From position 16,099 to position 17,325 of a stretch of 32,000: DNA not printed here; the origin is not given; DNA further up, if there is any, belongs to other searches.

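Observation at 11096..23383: Thirteen-gene minus-strand operon combining an amide-type ABC importer, three C-N hydrolases and a hydratase/CoA-transferase/lyase trio: candidate uncharacterised N-heterocycle or imide/amide catabolic pathway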

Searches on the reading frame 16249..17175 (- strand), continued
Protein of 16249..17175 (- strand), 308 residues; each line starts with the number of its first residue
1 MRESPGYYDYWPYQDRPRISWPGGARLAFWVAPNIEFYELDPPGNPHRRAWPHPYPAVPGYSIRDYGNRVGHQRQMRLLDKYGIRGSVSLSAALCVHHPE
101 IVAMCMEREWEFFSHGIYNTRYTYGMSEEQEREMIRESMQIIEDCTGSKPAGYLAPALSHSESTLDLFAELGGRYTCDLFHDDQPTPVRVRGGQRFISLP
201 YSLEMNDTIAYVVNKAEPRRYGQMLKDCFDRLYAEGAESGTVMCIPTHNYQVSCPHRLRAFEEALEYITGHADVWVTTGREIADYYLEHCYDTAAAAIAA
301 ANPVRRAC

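Call 48: search_solved_structures(query=L033:12706-13596:+, max_evalue=1e-10)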
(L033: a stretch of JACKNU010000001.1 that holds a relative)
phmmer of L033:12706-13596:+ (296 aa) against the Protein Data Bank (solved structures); distinct sequences matched with E-value up to 1e-10: 32.
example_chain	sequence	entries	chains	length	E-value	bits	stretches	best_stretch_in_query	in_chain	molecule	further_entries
1zlp_A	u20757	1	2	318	7.8e-53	183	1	11-284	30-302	petal death protein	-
4iqd_A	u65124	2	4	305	2.3e-52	181.4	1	11-270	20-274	Carboxyvinyl-carboxyphosphonate phosphorylmutase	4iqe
1mum_A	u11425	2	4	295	6.1e-50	173.5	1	3-266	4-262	2-methylisocitrate lyase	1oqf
1o5q_A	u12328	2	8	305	7.8e-50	173.1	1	3-263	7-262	Probable methylisocitrate lyase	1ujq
1xg3_A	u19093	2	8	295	1.6e-48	168.9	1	3-266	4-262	Probable methylisocitrate lyase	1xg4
6t4v_C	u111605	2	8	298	1.3e-47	165.8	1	10-264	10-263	2-methylisocitrate lyase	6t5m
3eoo_A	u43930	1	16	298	4.3e-47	164.1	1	8-261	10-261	Methylisocitrate lyase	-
3fa3_A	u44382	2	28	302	7.4e-47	163.4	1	11-261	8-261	2,3-dimethylmalate lyase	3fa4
9hra_A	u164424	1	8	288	2.3e-46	161.7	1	11-266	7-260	2-methylisocitrate lyase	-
9hgk_A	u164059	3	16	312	2.9e-46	161.4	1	11-266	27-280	2-methylisocitrate lyase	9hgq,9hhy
9hgo_A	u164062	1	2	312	7.6e-46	160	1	11-266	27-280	2-methylisocitrate lyase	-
9hhs_A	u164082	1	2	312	1e-45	159.6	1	11-266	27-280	2-methylisocitrate lyase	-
3lye_A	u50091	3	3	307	4.5e-41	144.4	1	13-250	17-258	Oxaloacetate acetyl hydrolase | Oxaloacetate acetylhydrolase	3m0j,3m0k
3b8i_A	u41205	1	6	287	1.8e-35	126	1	9-245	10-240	PA4872 oxaloacetate decarboxylase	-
5unc_A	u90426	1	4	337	4.9e-30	108.2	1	3-279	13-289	PHOSPHOENOLPYRUVATE PHOSPHOMUTASE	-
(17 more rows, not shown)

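Call 53: search_protein_families(library=pfam, proteins=[L010:8536-9267:+, L049:4635-5315:-, L028:6893-7792:+, L069:6834-7805:+, L017:7237-7548:-, L025:8445-9110:-, L032:17389-18288:+, L067:13696-14607:-, L010:6810-7811:+, L038:7396-8562:-], max_evalue=0.05)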
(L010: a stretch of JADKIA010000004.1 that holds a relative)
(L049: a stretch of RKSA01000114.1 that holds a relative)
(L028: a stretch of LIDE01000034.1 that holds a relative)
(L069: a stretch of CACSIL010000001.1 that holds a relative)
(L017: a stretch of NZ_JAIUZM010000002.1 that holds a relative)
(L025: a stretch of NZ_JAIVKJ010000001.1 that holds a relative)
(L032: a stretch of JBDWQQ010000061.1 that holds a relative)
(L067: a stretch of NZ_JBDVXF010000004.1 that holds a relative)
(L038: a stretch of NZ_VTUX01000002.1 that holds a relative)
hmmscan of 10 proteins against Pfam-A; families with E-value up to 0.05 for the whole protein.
L010:8536-9267:+ (243 aa): 0 families

L049:4635-5315:- (226 aa): 2 families
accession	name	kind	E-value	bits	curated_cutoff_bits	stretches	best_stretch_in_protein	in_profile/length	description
PF20990.2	DUF2207_C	-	0.038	14.1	33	0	44-115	123-199/247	Predicted membrane protein (DUF2207) C-terminal domain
PF02213.21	GYF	-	0.048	13.8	25.7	0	141-154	11-24/45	GYF domain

L028:6893-7792:+ (299 aa): 0 families

L069:6834-7805:+ (323 aa): 0 families

L017:7237-7548:- (103 aa): 1 family
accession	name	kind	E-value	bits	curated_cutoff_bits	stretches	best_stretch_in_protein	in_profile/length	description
PF11639.14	HapK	-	1.7e-10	41.8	25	1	5-93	4-88/104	REDY-like protein HapK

L025:8445-9110:- (221 aa): 0 families

L032:17389-18288:+ (299 aa): 3 families
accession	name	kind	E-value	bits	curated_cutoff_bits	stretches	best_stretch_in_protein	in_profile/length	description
PF14499.12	DUF4437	-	7.5e-36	124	24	1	6-251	1-248/250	Domain of unknown function (DUF4437)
PF12973.13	Cupin_7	-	1.3e-16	60.8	27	2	162-242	18-97/105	ChrR Cupin-like domain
PF07883.17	Cupin_2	-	0.00044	20.3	27.2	1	183-237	4-61/70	Cupin domain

L067:13696-14607:- (303 aa): 1 family
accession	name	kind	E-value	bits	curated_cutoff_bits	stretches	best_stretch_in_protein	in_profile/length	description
PF08894.16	DUF1838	-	5.7e-65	219.8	25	1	49-290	2-230/232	Protein of unknown function (DUF1838)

L010:6810-7811:+ (333 aa): 2 families
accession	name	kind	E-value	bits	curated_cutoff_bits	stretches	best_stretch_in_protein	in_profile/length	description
PF14499.12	DUF4437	-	3.9e-15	56.1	24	1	32-241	27-247/250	Domain of unknown function (DUF4437)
PF12973.13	Cupin_7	-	4.4e-15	55.8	27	1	16-107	8-100/105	ChrR Cupin-like domain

L038:7396-8562:- (388 aa): 4 families
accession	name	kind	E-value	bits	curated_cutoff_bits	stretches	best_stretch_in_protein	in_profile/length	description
PF00355.32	Rieske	-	5.5e-22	77.9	20.3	1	6-87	2-83/88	Rieske [2Fe-2S] domain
PF19112.6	VanA_C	-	5.9e-21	75.9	23.5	1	145-324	1-188/193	Vanillate O-demethylase oxygenase C-terminal domain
PF19298.5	KshA_C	-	3.6e-06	27.6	23.3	1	119-260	11-140/207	3-Ketosteroid 9alpha-hydroxylase C-terminal domain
PF13806.12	Rieske_2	-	0.0053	17.1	27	1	8-111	5-103/104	Rieske-like [2Fe-2S] domain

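Call 57: search_dna_similar(query=window:16249-17175:-, collection=plasmids, mode=protein, max_evalue=1e-40, max_rows=30)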
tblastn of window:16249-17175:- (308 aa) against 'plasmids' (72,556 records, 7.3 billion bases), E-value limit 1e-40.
Records with a match: 48; places in all: 56; records where one place covers at least 80% of the query: 48.
Best place of each record, by identity: 60-80% 1; <60% 47.
By first word of the organism name: Agrobacterium 7; Novosphingobium 6; Streptomyces 5; Rhizobium 2; Sphingobium 2; Variovorax 2; Arthrobacter 2; Aminobacter 2; Microbacterium 2; Comamonas 1; and 17 more.
By predicted mobility (MOB-suite, as given by PLSDB): non-mobilizable 28; conjugative 15; mobilizable 5.
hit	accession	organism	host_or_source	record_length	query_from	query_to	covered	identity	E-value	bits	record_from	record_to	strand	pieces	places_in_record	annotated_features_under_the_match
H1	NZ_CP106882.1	Comamonas endophytica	Indosasa shibataeoides,cell culture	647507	1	293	95%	60.8%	5e-112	363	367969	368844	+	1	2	polysaccharide deacetylase family protein | isochorismatase family protein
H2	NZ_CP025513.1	Neorhizobium sp. SOG26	Oryza glumipatula,Whole ...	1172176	1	302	98%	57.4%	2e-110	358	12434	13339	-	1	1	none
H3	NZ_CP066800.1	Burkholderia plantarii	Oryza sativa,cell culture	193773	1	293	95%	59.0%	3e-114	369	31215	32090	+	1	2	polysaccharide deacetylase family protein | isochorismatase family protein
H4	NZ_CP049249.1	Rhizobium rhizoryzae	cell culture,soil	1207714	1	286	93%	58.4%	6e-110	357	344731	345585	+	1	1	none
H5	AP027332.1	Sphingobium sp. TomTYG65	-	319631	1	289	94%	56.5%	7e-107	348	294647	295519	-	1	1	polysaccharide deacetylase | isochorismatase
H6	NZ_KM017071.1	Sphingomonas sp. JE1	-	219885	1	289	94%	56.5%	1e-106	347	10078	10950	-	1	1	polysaccharide deacetylase family protein | isochorismatase family protein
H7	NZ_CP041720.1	Acidiphilium multivorum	Cell culture,activated sludge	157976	1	292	95%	54.6%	4e-102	334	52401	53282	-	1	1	polysaccharide deacetylase family protein | isochorismatase family protein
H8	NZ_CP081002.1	Sphingobium sp. V4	cell culture,soil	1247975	1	292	95%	53.9%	6e-101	331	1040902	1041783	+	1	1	record has no annotation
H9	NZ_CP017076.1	Novosphingobium resinovorum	single cell,soil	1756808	1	293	95%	53.0%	3e-97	320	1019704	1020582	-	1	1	none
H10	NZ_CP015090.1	Salipiger abyssi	single cell,marine seawater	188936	5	291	93%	53.7%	3e-100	329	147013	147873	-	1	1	polysaccharide deacetylase family protein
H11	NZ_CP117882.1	Novosphingobium sp. KACC 22771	Single cell,soil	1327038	1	284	92%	53.3%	1e-95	315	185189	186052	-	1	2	none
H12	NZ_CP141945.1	Novosphingobium sp. RL4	Rheum palmatum L.,Single ...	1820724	5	286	92%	53.5%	7e-96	317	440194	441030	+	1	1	none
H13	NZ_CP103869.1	Novosphingobium humi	pure culture,soil biofilm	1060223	1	284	92%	53.0%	3e-95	315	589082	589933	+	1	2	none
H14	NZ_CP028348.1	Novosphingobium sp. THN1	cell culture,surface water of Lake Taihu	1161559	1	286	93%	51.9%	3e-93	309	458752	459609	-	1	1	record has no annotation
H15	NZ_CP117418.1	Novosphingobium humi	Single cell,Soil from military shooting ...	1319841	1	284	92%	52.3%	2e-94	312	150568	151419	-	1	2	none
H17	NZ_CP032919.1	Agrobacterium tumefaciens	-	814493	6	292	93%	48.4%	1e-79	270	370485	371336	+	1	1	hypothetical protein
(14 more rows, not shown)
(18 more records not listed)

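Call 58: get_annotated_region(hit=H3, flank=10000)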
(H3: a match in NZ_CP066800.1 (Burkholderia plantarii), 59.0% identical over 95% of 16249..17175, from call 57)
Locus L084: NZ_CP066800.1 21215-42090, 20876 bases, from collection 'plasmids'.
description: Burkholderia plantarii strain KACC 18964 plasmid p1, complete sequence
organism: Burkholderia plantarii (NCBI taxid 41899)
taxonomy: Bacteria; Pseudomonadota; Betaproteobacteria; Burkholderiales; Burkholderiaceae; Burkholderia; Burkholderia plantarii
host: -; source: Oryza sativa,cell culture; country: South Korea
typing (MOB-suite, as given by PLSDB): conjugative; replicon rep_cluster_382; relaxase MOBF; mating-pair formation MPF_F
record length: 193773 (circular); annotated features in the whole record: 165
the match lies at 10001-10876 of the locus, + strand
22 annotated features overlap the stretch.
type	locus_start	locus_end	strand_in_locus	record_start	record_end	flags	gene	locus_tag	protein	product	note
CDS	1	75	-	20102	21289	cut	-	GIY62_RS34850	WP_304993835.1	acyl-CoA dehydrogenase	-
CDS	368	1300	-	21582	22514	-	-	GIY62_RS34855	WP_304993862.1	FAD-binding protein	-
CDS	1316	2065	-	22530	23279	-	-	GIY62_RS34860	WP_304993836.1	electron transfer flavoprotein subunit beta/FixA family protein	-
CDS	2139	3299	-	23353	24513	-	-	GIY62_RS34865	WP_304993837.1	porin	-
CDS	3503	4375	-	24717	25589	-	-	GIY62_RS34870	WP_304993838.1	isocitrate lyase/PEP mutase family protein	-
CDS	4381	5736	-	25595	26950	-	-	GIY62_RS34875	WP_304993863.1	FAD-dependent oxidoreductase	-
CDS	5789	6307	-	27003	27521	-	-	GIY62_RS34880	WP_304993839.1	3-isopropylmalate dehydratase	-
CDS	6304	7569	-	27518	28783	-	-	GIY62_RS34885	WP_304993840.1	3-isopropylmalate dehydratase large subunit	-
CDS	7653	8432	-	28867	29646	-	-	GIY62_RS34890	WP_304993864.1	GntR family transcriptional regulator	-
CDS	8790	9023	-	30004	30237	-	-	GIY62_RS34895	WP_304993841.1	hypothetical protein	-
CDS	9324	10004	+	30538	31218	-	-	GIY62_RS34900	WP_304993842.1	isochorismatase family protein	-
CDS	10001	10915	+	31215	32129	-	-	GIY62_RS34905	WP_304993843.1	polysaccharide deacetylase family protein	-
CDS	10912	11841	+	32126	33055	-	-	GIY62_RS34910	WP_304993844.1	polysaccharide deacetylase family protein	-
CDS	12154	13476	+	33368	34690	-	-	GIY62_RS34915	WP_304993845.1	MFS transporter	GO:0055085 - transmembrane transport [Evidence IEA]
CDS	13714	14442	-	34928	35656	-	-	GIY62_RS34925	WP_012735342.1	IS6 family transposase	-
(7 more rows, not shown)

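Call 59: get_annotated_region(hit=H6, flank=10000)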
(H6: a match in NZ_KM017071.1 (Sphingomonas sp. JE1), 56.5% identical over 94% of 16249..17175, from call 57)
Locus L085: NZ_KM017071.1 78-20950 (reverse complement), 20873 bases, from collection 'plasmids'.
description: Sphingomonas sp. JE1 plasmid pJE1, complete sequence
organism: Sphingomonas sp. JE1 (NCBI taxid 1628059)
taxonomy: Bacteria; Pseudomonadota; Alphaproteobacteria; Sphingomonadales; Sphingomonadaceae; Sphingomonas; Sphingomonas sp. JE1
host: -; source: -; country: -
typing (MOB-suite, as given by PLSDB): mobilizable; relaxase MOBP
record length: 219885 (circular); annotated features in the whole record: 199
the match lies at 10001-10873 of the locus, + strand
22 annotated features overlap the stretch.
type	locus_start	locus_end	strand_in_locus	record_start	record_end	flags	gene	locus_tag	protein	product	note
CDS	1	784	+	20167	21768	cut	-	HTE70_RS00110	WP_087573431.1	FAD-binding oxidoreductase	-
CDS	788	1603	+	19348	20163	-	-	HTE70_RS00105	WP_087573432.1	cupin domain-containing protein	-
CDS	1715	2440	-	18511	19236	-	-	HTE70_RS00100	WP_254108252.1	DUF3108 domain-containing protein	-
CDS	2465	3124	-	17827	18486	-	-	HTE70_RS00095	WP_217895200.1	hypothetical protein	-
CDS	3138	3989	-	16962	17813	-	-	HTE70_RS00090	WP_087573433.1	alpha/beta hydrolase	-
CDS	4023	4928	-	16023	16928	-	-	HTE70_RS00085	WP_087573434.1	hypothetical protein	-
CDS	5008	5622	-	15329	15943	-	leuD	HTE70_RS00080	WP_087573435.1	3-isopropylmalate dehydratase small subunit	GO:0009098 - leucine biosynthetic process [Evidence IEA]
CDS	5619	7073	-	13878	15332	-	-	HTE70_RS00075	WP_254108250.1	3-isopropylmalate dehydratase large subunit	-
CDS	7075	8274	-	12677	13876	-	-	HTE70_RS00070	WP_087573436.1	CaiB/BaiF CoA-transferase family protein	-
CDS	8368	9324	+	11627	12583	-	-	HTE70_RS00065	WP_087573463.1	hydroxymethylglutaryl-CoA lyase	-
CDS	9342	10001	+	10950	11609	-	-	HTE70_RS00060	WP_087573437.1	isochorismatase family protein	-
CDS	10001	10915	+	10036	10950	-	-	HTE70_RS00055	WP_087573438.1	polysaccharide deacetylase family protein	-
CDS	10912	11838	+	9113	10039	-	-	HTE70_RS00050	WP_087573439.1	polysaccharide deacetylase family protein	GO:0005975 - carbohydrate metabolic process [Evidence IEA]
CDS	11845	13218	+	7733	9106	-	leuC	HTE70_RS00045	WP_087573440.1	3-isopropylmalate dehydratase large subunit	GO:0009098 - leucine biosynthetic process [Evidence IEA]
CDS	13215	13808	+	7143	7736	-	leuD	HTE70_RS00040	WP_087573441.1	3-isopropylmalate dehydratase small subunit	GO:0009098 - leucine biosynthetic process [Evidence IEA]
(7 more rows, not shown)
